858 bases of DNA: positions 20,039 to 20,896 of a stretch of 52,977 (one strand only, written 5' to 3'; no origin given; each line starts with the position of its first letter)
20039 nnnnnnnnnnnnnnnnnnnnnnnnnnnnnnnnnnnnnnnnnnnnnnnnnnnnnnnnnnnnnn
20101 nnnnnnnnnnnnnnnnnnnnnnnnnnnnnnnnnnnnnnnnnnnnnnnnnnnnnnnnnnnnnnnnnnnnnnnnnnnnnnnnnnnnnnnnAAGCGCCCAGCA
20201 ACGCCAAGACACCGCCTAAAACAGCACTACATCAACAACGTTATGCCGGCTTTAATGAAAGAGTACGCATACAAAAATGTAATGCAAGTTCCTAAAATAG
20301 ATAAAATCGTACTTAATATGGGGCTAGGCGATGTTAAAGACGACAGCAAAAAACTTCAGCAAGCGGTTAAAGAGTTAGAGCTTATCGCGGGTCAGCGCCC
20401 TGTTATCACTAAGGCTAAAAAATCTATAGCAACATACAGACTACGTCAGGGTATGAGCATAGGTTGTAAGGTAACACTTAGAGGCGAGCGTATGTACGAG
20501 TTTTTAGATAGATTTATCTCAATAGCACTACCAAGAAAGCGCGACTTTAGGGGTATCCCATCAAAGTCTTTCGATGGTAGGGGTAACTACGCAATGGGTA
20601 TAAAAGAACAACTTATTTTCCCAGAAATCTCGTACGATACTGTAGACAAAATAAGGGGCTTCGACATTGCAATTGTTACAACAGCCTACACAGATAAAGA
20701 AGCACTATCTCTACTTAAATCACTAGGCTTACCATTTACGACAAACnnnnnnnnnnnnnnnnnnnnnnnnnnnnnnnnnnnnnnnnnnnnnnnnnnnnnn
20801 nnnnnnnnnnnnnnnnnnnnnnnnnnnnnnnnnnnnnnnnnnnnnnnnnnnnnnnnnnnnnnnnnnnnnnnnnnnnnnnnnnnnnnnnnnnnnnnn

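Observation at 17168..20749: uL5 carries an approximately 1015-residue N-terminal Lys/Ala/Glu-rich extension (1193 aa total)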

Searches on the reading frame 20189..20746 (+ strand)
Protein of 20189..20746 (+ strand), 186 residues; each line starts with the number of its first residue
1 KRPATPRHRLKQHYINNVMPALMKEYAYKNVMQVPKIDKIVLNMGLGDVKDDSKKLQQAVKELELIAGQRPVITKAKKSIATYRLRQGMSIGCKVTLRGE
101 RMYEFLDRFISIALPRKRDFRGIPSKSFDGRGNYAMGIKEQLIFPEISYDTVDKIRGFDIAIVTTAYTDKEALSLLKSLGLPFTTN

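Call 7: find_related_loci(query=window:20213-20746:+, collection=genome_contigs, flank=6000)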
Query window:20213-20746:+ (178 aa) in genome_contigs; peptide patterns used: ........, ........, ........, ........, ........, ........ (x = any residue, [..] = any of these).
600 stretches matched a pattern (row limit reached: there are more); 596 encode a relative of the query (tblastn E <= 1e-3); the best 80 are kept; 80 distinct loci.
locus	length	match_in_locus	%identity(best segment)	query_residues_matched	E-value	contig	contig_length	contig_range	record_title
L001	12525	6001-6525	67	1-175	2e-81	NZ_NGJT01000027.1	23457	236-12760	Vagococcus bubulae strain SS1994 27, whole genome shotgun sequence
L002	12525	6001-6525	67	1-175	5e-81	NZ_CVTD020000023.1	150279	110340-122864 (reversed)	Herbinix hemicellulosilytica isolate T3/55T, whole genome shotgun sequence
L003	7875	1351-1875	67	1-175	1e-80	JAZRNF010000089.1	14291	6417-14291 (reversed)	MAG: Christensenellaceae bacterium isolate T1900045412_YK20190102.MAGScoT_cleanbin_000009 SGB_7016_k141_1819881, whole g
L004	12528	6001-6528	65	1-176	2e-80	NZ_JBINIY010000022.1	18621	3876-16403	Streptococcus hepaticus strain 20-1249 22, whole genome shotgun sequence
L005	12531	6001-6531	64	1-177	1e-80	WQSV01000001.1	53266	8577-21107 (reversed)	MAG: Bacillota bacterium isolate Co191P3bin30 JGI24695J34938_10000226, whole genome shotgun sequence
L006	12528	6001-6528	65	1-176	2e-80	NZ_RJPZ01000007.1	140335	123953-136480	Streptococcus australis strain G1 D8785_contig007, whole genome shotgun sequence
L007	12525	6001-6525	65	1-175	4e-80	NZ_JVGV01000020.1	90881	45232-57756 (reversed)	Streptococcus pseudopneumoniae strain 445_SPSE 337_90881_3306280_234_,...,319_, whole genome shotgun sequence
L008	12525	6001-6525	65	1-175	4e-80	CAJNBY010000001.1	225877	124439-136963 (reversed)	unidentified bacterium isolate Streptococcus species genome assembly, contig: NODE_1_length_225877_cov_55.373, whole gen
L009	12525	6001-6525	65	1-175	4e-80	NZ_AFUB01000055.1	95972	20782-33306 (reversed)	Streptococcus mitis bv. 2 str. SK95 contig00003, whole genome shotgun sequence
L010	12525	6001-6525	65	1-175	4e-80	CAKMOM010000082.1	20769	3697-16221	MAG TPA_asm: uncultured Streptococcus sp. isolate ERR3827222_bin.1_metaWRAP_v1.1_MAG genome assembly, contig: ERZ4768407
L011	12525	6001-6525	65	1-175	5e-80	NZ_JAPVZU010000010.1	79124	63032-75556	Streptococcus sp. 27098_8_113 contig00010, whole genome shotgun sequence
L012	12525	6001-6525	65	1-175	4e-80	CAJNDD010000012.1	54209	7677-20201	unidentified bacterium isolate Streptococcus species genome assembly, contig: NODE_12_length_54209_cov_54.5931, whole ge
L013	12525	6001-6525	65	1-175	4e-80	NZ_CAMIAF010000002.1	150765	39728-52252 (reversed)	Streptococcus mitis isolate Streptococcus mitis NODE_2_length_150765_cov_81.270413, whole genome shotgun sequence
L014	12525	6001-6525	65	1-175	4e-80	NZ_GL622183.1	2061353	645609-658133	Streptococcus oralis ATCC 49296 SCAFFOLD1, whole genome shotgun sequence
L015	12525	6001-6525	65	1-175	4e-80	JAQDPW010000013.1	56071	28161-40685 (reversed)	Streptococcaceae bacterium AM104-57 HF3HH24005.Scaf13, whole genome shotgun sequence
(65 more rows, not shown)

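Call 13: find_homologous_proteins(query=window:20189-20746:+, max_evalue=1e-10)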
Query window:20189-20746:+ (186 aa): 8000 proteins with E <= 1e-10 among 8000 candidates; the best 120 are listed.
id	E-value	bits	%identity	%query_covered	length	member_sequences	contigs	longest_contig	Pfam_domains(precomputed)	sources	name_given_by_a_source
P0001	4.0e-103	361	100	90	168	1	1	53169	PF00281.25,PF00673.27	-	-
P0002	2.3e-82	293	-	-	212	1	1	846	PF00281.25,PF00673.27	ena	-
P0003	8.2e-81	288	71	95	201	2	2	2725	PF00281.25,PF00673.27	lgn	-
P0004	3.5e-79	283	69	99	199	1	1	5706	PF00281.25,PF00673.27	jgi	-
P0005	3.5e-79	283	69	99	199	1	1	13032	PF00281.25,PF00673.27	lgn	-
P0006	3.7e-79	283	70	98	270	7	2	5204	PF00281.25,PF00673.27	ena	-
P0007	4.2e-79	282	71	96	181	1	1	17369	PF00281.25,PF00673.27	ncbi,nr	ncbi:MAG: 50S ribosomal protein L5 [Clostridia bacterium]|nr:50S ribosomal protein L5 [Clostridia ba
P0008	4.4e-79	282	68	96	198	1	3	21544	PF00281.25,PF00673.27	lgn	-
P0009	4.4e-79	282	70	98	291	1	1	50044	PF00281.25,PF00673.27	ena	-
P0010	4.6e-79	282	70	98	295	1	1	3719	PF00281.25,PF00673.27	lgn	-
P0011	4.7e-79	282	67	99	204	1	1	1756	PF00281.25,PF00673.27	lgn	-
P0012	5.6e-79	282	70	98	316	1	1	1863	PF00281.25,PF00673.27,PF07382.17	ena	-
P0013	6.4e-79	282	70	98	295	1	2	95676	PF00281.25,PF00673.27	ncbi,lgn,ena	-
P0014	6.8e-79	282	70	98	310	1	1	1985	PF00281.25,PF00673.27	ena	-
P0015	7.0e-79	282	69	98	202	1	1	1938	PF00281.25,PF00673.27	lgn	-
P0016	8.4e-79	281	68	98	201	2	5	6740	PF00281.25,PF00673.27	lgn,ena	-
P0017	1.1e-78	281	70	95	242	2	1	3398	PF00281.25,PF00673.27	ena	-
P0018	1.3e-78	281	69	96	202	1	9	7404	PF00281.25,PF00673.27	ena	-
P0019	1.3e-78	281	69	96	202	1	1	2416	PF00281.25,PF00673.27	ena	-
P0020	1.7e-78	280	69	96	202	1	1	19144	PF00281.25,PF00673.27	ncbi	-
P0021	1.8e-78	280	69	96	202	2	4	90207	PF00281.25,PF00673.27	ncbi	-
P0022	1.8e-78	280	68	96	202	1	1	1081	PF00281.25,PF00673.27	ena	-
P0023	2.5e-78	280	64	99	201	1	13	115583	PF00281.25,PF00673.27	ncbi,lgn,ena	-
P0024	2.5e-78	280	69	96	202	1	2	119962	PF00281.25,PF00673.27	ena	-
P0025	2.5e-78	280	69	96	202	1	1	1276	PF00281.25,PF00673.27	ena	-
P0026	2.5e-78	280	68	96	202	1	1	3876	PF00281.25,PF00673.27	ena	-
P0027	2.5e-78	280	68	96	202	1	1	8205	PF00281.25,PF00673.27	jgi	-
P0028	2.5e-78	280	68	96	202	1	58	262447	PF00281.25,PF00673.27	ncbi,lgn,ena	-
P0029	2.5e-78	280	68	96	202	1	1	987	PF00281.25,PF00673.27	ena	-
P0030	2.5e-78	280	68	96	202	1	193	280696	PF00281.25,PF00673.27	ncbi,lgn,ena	-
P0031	2.5e-78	280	68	96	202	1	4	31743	PF00281.25,PF00673.27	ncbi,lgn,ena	-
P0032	2.5e-78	280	68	96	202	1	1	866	PF00281.25,PF00673.27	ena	-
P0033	2.6e-78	280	68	96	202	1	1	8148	PF00281.25,PF00673.27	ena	-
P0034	3.4e-78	279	69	96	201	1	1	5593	PF00281.25,PF00673.27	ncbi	-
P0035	3.4e-78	279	68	96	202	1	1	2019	PF00281.25,PF00673.27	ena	-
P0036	3.5e-78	279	67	96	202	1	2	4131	PF00281.25,PF00673.27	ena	-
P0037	3.5e-78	279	67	96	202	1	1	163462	PF00281.25,PF00673.27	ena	-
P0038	3.9e-78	279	70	98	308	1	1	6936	PF00281.25,PF00673.27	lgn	-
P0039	4.5e-78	279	64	99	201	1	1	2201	PF00281.25,PF00673.27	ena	-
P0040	4.7e-78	279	64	99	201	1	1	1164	PF00281.25,PF00673.27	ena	-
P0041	4.8e-78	279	68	96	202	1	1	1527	PF00281.25,PF00673.27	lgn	-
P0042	4.8e-78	279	68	96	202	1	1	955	PF00281.25,PF00673.27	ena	-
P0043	4.8e-78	279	68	96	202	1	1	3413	PF00281.25,PF00673.27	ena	-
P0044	4.8e-78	279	68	96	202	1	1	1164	PF00281.25,PF00673.27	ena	-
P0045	5.8e-78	279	67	98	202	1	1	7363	PF00281.25,PF00673.27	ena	-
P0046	6.6e-78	278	67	96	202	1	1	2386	PF00281.25,PF00673.27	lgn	-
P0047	7.1e-78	278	69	95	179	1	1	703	PF00281.25,PF00673.27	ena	-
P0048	7.3e-78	278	68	96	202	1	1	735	PF00281.25,PF00673.27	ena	-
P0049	7.5e-78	278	67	98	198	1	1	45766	PF00281.25,PF00673.27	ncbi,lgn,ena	-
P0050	8.8e-78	278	69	95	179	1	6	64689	PF00281.25,PF00673.27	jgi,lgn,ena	-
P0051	9.1e-78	278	68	96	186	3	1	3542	PF00281.25,PF00673.27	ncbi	ncbi:MAG: 50S ribosomal protein L5 [Clostridia bacterium]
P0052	9.8e-78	278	69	96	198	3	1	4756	PF00281.25,PF00673.27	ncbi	-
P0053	1.0e-77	278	68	96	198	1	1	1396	PF00281.25,PF00673.27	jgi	jgi:large subunit ribosomal protein L5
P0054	1.0e-77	278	67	96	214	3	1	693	PF00281.25,PF00673.27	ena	-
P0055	1.2e-77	278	68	95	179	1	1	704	PF00281.25,PF00673.27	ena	-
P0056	1.2e-77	278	64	99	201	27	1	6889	PF00281.25,PF00673.27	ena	-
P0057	1.3e-77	278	67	96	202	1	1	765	PF00281.25,PF00673.27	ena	-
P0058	1.3e-77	277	67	96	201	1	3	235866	PF00281.25,PF00673.27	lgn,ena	-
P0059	1.3e-77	277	67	96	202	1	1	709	PF00281.25,PF00673.27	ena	-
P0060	1.3e-77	277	67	96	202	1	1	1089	PF00281.25,PF00673.27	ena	-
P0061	1.3e-77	277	67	96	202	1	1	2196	PF00281.25,PF00673.27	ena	-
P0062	1.4e-77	277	69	96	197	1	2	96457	PF00281.25,PF00673.27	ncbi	-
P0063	1.7e-77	277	67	96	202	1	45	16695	PF00281.25,PF00673.27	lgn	-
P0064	1.7e-77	277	67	96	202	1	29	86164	PF00281.25,PF00673.27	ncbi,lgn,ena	-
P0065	1.7e-77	277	67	96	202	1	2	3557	PF00281.25,PF00673.27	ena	-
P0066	1.7e-77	277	67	96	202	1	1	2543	PF00281.25,PF00673.27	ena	-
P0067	1.7e-77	277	68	96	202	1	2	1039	PF00281.25,PF00673.27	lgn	-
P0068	1.8e-77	277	69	96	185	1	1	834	PF00281.25,PF00673.27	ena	-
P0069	1.8e-77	277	67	99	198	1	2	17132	PF00281.25,PF00673.27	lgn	-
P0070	1.8e-77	277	67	97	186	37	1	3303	PF00281.25,PF00673.27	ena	-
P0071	2.0e-77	277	69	95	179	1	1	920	PF00281.25,PF00673.27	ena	-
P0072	2.4e-77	277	69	95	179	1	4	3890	PF00281.25,PF00673.27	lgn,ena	-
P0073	2.4e-77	277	67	96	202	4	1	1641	PF00281.25,PF00673.27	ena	-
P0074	2.5e-77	277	69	95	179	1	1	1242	PF00281.25,PF00673.27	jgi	-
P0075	2.5e-77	277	67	96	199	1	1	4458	PF00281.25,PF00673.27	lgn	-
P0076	2.7e-77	276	69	96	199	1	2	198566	PF00281.25,PF00673.27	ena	-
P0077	3.0e-77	276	69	95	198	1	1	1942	PF00281.25,PF00673.27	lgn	-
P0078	3.0e-77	276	66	99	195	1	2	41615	PF00281.25,PF00673.27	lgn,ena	-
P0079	3.1e-77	276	67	96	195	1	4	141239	PF00281.25,PF00673.27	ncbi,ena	-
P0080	3.1e-77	276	67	96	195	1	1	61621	PF00281.25,PF00673.27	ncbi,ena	-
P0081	3.5e-77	276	69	95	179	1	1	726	PF00281.25,PF00673.27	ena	-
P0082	3.6e-77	276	67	97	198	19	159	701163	PF00281.25,PF00673.27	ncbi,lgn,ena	-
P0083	3.9e-77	276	68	95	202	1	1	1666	PF00281.25,PF00673.27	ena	-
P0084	4.2e-77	276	66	98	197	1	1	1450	PF00281.25,PF00673.27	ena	-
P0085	4.4e-77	276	68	96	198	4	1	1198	PF00281.25,PF00673.27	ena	-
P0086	5.2e-77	276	69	95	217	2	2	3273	PF00281.25,PF00673.27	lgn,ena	-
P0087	5.5e-77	275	66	98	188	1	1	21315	PF00281.25,PF00673.27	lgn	-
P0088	5.6e-77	275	68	95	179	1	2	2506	PF00281.25,PF00673.27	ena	-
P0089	6.0e-77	275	67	96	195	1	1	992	PF00281.25,PF00673.27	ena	-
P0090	6.0e-77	275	69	95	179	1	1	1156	PF00281.25,PF00673.27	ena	-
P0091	6.6e-77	275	67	96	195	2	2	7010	PF00281.25,PF00673.27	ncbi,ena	-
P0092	6.8e-77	275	67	96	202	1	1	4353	PF00281.25,PF00673.27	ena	-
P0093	7.1e-77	275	66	99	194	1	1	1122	PF00281.25,PF00673.27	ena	-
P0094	8.3e-77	275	68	96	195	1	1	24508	PF00281.25,PF00673.27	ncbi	-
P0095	9.1e-77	275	68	95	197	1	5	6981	PF00281.25,PF00673.27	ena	-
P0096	1.0e-76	275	69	95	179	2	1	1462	PF00281.25,PF00673.27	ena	-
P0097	1.0e-76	275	70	97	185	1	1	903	PF00281.25,PF00673.27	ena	-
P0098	1.1e-76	274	67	96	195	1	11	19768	PF00281.25,PF00673.27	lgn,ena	-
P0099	1.2e-76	274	67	96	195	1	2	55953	PF00281.25,PF00673.27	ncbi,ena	-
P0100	1.2e-76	274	68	95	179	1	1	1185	PF00281.25,PF00673.27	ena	-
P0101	1.2e-76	274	67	96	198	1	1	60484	PF00281.25,PF00673.27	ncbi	-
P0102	1.3e-76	274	67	95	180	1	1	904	PF00281.25,PF00673.27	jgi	jgi:large subunit ribosomal protein L5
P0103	1.4e-76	274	66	99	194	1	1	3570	PF00281.25,PF00673.27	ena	-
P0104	1.4e-76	274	69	95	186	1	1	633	PF00281.25,PF00673.27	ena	-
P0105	1.5e-76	274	66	97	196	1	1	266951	PF00281.25,PF00673.27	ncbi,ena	-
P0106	1.6e-76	274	66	99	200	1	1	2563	PF00281.25,PF00673.27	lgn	-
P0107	1.7e-76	274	68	95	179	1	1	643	PF00281.25,PF00673.27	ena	-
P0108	1.7e-76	274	66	96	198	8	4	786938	PF00281.25,PF00673.27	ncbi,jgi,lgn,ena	-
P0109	1.7e-76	274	68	95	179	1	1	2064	PF00281.25,PF00673.27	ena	-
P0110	1.8e-76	274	66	98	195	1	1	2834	PF00281.25,PF00673.27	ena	-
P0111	1.8e-76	274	67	98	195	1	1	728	PF00281.25,PF00673.27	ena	-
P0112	1.8e-76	274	68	95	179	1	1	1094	PF00281.25,PF00673.27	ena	-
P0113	1.8e-76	274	68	97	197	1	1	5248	PF00281.25,PF00673.27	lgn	-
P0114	1.9e-76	274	68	95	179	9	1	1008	PF00281.25,PF00673.27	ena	-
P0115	2.0e-76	274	66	95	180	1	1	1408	PF00281.25,PF00673.27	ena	-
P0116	2.0e-76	274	64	99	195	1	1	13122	PF00281.25,PF00673.27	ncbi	-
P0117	2.1e-76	274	66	99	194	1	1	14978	PF00281.25,PF00673.27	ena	-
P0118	2.1e-76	274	67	96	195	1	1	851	PF00281.25,PF00673.27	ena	-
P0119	2.2e-76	273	70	95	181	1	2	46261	PF00281.25,PF00673.27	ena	-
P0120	2.2e-76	273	67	96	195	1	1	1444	PF00281.25,PF00673.27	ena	-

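Call 16: list_cluster_members(proteins=[P0013, P0030, P0023, P0021, P0028, P0049, P0082, P0108, P0062, P0007])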
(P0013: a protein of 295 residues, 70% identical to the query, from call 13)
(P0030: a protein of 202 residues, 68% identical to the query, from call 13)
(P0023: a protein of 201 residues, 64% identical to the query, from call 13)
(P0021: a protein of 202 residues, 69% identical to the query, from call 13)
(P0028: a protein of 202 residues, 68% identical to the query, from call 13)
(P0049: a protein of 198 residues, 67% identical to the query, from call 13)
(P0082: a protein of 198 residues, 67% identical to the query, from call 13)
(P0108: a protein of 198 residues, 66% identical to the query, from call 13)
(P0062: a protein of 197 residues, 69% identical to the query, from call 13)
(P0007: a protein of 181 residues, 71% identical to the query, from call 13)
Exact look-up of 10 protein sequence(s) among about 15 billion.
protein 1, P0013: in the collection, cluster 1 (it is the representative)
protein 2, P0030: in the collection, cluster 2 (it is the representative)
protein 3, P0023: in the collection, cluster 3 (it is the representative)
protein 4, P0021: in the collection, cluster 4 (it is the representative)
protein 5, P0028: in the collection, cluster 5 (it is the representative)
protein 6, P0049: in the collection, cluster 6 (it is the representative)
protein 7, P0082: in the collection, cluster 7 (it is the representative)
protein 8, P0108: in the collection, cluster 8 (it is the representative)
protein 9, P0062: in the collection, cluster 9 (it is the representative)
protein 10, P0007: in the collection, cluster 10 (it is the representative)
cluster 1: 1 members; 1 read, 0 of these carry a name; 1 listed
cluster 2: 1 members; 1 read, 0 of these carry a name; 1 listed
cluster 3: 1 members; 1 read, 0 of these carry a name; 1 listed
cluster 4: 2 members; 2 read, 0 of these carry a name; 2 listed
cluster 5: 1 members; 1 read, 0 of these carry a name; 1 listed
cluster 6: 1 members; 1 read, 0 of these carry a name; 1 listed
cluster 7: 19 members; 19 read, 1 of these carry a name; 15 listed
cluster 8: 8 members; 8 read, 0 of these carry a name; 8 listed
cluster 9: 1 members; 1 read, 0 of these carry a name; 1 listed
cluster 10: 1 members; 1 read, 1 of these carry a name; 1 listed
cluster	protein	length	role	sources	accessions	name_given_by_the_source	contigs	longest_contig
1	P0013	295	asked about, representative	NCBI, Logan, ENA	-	-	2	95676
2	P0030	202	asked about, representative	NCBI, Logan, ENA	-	-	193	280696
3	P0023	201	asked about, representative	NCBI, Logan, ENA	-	-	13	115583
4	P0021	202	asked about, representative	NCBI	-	-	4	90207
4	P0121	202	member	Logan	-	-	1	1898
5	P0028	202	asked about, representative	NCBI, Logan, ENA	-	-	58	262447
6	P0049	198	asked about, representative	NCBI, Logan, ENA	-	-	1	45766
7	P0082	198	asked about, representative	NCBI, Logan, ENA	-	-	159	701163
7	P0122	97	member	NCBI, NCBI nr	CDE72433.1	50S ribosomal protein L5 [Acidaminococcus sp. CAG:917]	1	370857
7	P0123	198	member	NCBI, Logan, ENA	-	-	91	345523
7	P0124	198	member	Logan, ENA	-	-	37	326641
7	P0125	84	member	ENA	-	-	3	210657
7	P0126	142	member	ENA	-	-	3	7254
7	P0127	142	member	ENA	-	-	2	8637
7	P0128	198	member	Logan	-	-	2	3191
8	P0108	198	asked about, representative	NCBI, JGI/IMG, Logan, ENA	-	-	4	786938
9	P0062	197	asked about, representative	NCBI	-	-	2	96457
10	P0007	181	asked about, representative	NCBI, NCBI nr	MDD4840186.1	MAG: 50S ribosomal protein L5 [Clostridia bacterium] | 50S ribosomal protein L5 [Clostridia bacterium]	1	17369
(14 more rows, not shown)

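Call 35: find_encoding_contigs(protein=P0003, flank=8000, max_places=4)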
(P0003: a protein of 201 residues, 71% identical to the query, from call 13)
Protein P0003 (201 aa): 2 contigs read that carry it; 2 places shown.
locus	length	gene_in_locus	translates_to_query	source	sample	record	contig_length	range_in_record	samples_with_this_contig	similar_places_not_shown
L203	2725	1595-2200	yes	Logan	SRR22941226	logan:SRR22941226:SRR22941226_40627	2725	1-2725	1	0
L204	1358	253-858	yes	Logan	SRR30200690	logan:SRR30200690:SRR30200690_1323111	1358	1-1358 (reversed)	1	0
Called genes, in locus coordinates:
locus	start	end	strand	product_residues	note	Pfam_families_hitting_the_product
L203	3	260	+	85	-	?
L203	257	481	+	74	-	PF00831:Ribosomal_L29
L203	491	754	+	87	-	PF00366:Ribosomal_S17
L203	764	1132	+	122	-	PF00238:Ribosomal_L14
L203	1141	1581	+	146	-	PF00467:KOW, PF17136:ribosomal_L24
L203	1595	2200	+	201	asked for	PF00281:Ribosomal_L5, PF00673:Ribosomal_L5_C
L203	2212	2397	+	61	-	PF00253:Ribosomal_S14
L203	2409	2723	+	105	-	?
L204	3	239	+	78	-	?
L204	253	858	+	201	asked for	PF00281:Ribosomal_L5, PF00673:Ribosomal_L5_C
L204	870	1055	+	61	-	PF00253:Ribosomal_S14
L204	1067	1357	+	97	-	?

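Call 36: find_encoding_contigs(protein=P0009, flank=8000, max_places=3)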
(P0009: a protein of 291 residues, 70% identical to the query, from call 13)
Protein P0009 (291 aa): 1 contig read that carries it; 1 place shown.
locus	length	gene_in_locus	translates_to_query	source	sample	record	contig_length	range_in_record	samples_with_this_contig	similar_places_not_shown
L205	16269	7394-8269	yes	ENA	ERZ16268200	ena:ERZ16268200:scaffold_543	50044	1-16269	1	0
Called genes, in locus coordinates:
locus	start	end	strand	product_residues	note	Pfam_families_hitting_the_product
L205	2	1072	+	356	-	?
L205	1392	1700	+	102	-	PF00338:Ribosomal_S10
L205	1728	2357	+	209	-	PF00297:Ribosomal_L3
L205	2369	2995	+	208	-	PF00573:Ribosomal_L4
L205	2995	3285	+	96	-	PF00276:Ribosomal_L23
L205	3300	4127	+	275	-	PF00181:Ribosomal_L2_N, PF03947:Ribosomal_L2_C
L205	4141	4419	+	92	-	PF00203:Ribosomal_S19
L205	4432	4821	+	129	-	PF00237:Ribosomal_L22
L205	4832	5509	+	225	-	PF07650:KH_2, PF05316:VAR1 (faint), PF00189:Ribosomal_S3_C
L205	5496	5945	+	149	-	PF00252:Ribosomal_L16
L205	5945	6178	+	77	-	PF00831:Ribosomal_L29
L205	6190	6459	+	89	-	PF00366:Ribosomal_S17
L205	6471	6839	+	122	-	PF00238:Ribosomal_L14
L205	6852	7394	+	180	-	PF00467:KOW (weak), PF17136:ribosomal_L24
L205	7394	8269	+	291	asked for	PF00281:Ribosomal_L5, PF00673:Ribosomal_L5_C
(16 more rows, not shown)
